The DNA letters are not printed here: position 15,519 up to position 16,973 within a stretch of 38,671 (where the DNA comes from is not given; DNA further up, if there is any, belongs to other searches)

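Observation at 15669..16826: GltJ/AgmX-like bitopic protein (cytoplasmic GYF domain, TM, periplasmic TonB_C-like domain) encoded 10 nt after the giant gene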

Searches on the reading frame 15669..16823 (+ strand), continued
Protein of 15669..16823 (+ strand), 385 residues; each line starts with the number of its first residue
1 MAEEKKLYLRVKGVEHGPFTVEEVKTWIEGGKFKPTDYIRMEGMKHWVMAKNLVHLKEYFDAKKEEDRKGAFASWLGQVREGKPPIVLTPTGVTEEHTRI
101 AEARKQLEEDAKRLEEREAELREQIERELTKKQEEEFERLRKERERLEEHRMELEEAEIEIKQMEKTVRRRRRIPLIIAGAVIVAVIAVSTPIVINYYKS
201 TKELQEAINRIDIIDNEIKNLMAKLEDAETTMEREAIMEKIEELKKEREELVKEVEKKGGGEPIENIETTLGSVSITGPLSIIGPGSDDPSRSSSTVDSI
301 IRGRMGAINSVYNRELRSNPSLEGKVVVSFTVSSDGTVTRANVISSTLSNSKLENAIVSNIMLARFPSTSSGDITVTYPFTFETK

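Call 106: fold_search(model_id=the predicted structure, library=pdb)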
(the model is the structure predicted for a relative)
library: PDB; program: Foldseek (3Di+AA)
matches with E <= 10: 357; with E <= 0.001: 0
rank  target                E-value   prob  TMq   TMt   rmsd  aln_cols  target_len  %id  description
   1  2gsk_B                7.2e-03  1.00  0.10  0.51   4.7        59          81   29  Structure of the BtuB:TonB Complex (released 2006-06-13)
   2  6sly_MODEL_1_A        1.3e-02  0.99  0.14  0.45   4.8        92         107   28  NMR solution structure of Helicobacter pylori TonB-CTD (residues 179-285) (released 2020-03-25)
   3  7zc8_B                1.7e-02  1.00  0.14  0.64   2.5        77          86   25  Crystal structure of the C-terminal domain of FusB, a TonB homologue (released 2022-08-17)
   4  1u07_A                1.8e-02  1.00  0.12  0.51   4.7        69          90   23  Crystal Structure of the 92-residue C-term. part of TonB with significant structural changes compared to shorter fragm (released 2004-11-30)
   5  7zc8_A                2.1e-02  1.00  0.14  0.65   2.3        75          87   24  Crystal structure of the C-terminal domain of FusB, a TonB homologue (released 2022-08-17)
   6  5lw8_MODEL_1_A        2.2e-02  0.90  0.13  0.44   5.2        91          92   26  NMR solution structure of Helicobacter pylori TonB-CTD (residues 194-285) (released 2016-10-19)
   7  1u07_B                2.3e-02  1.00  0.10  0.46   4.7        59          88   27  Crystal Structure of the 92-residue C-term. part of TonB with significant structural changes compared to shorter fragm (released 2004-11-30)
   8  5e50_A                2.3e-02  0.96  0.16  0.43   6.0       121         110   12  APLF/XRCC4 complex (released 2015-11-18)
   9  1xx3_MODEL_1_A        3.1e-02  1.00  0.10  0.47   6.9        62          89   26  Solution Structure of Escherichia coli TonB-CTD (released 2005-02-15)
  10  2grx_C                3.1e-02  0.99  0.11  0.53   4.5        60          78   28  Crystal structure of TonB in complex with FhuA, E. coli outer membrane receptor for ferrichrome (released 2006-06-13)
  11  2x9a_B                3.4e-02  0.97  0.12  0.44   5.9        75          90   17  crystal structure of g3p from phage IF1 in complex with its coreceptor, the C-terminal domain of TolA (released 2010-12-01)
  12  6fip_MODEL_1_A        3.6e-02  1.00  0.12  0.51   2.5        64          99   20  Solution NMR structure of Pseudomonas aeruginosa TonB CTD (released 2018-08-29)
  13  2lc1_MODEL_1_A        5.0e-02  0.96  0.15  0.50   8.2       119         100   15  Rv0020c_FHA Structure (released 2011-11-02)
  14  9dc4_T                6.7e-02  0.90  0.10  0.48  10.7       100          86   19  Transferrin Binding Protein A in complex with transferrin binding protein B, transferrin and globular domain of TonB (released 2026-03-04)
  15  9h03_A                6.7e-02  0.44  0.11  0.05  10.9       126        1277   16  NMHase, dihydrouridine, 2.1A, CC_mask=0.7859 (released 2025-10-15)
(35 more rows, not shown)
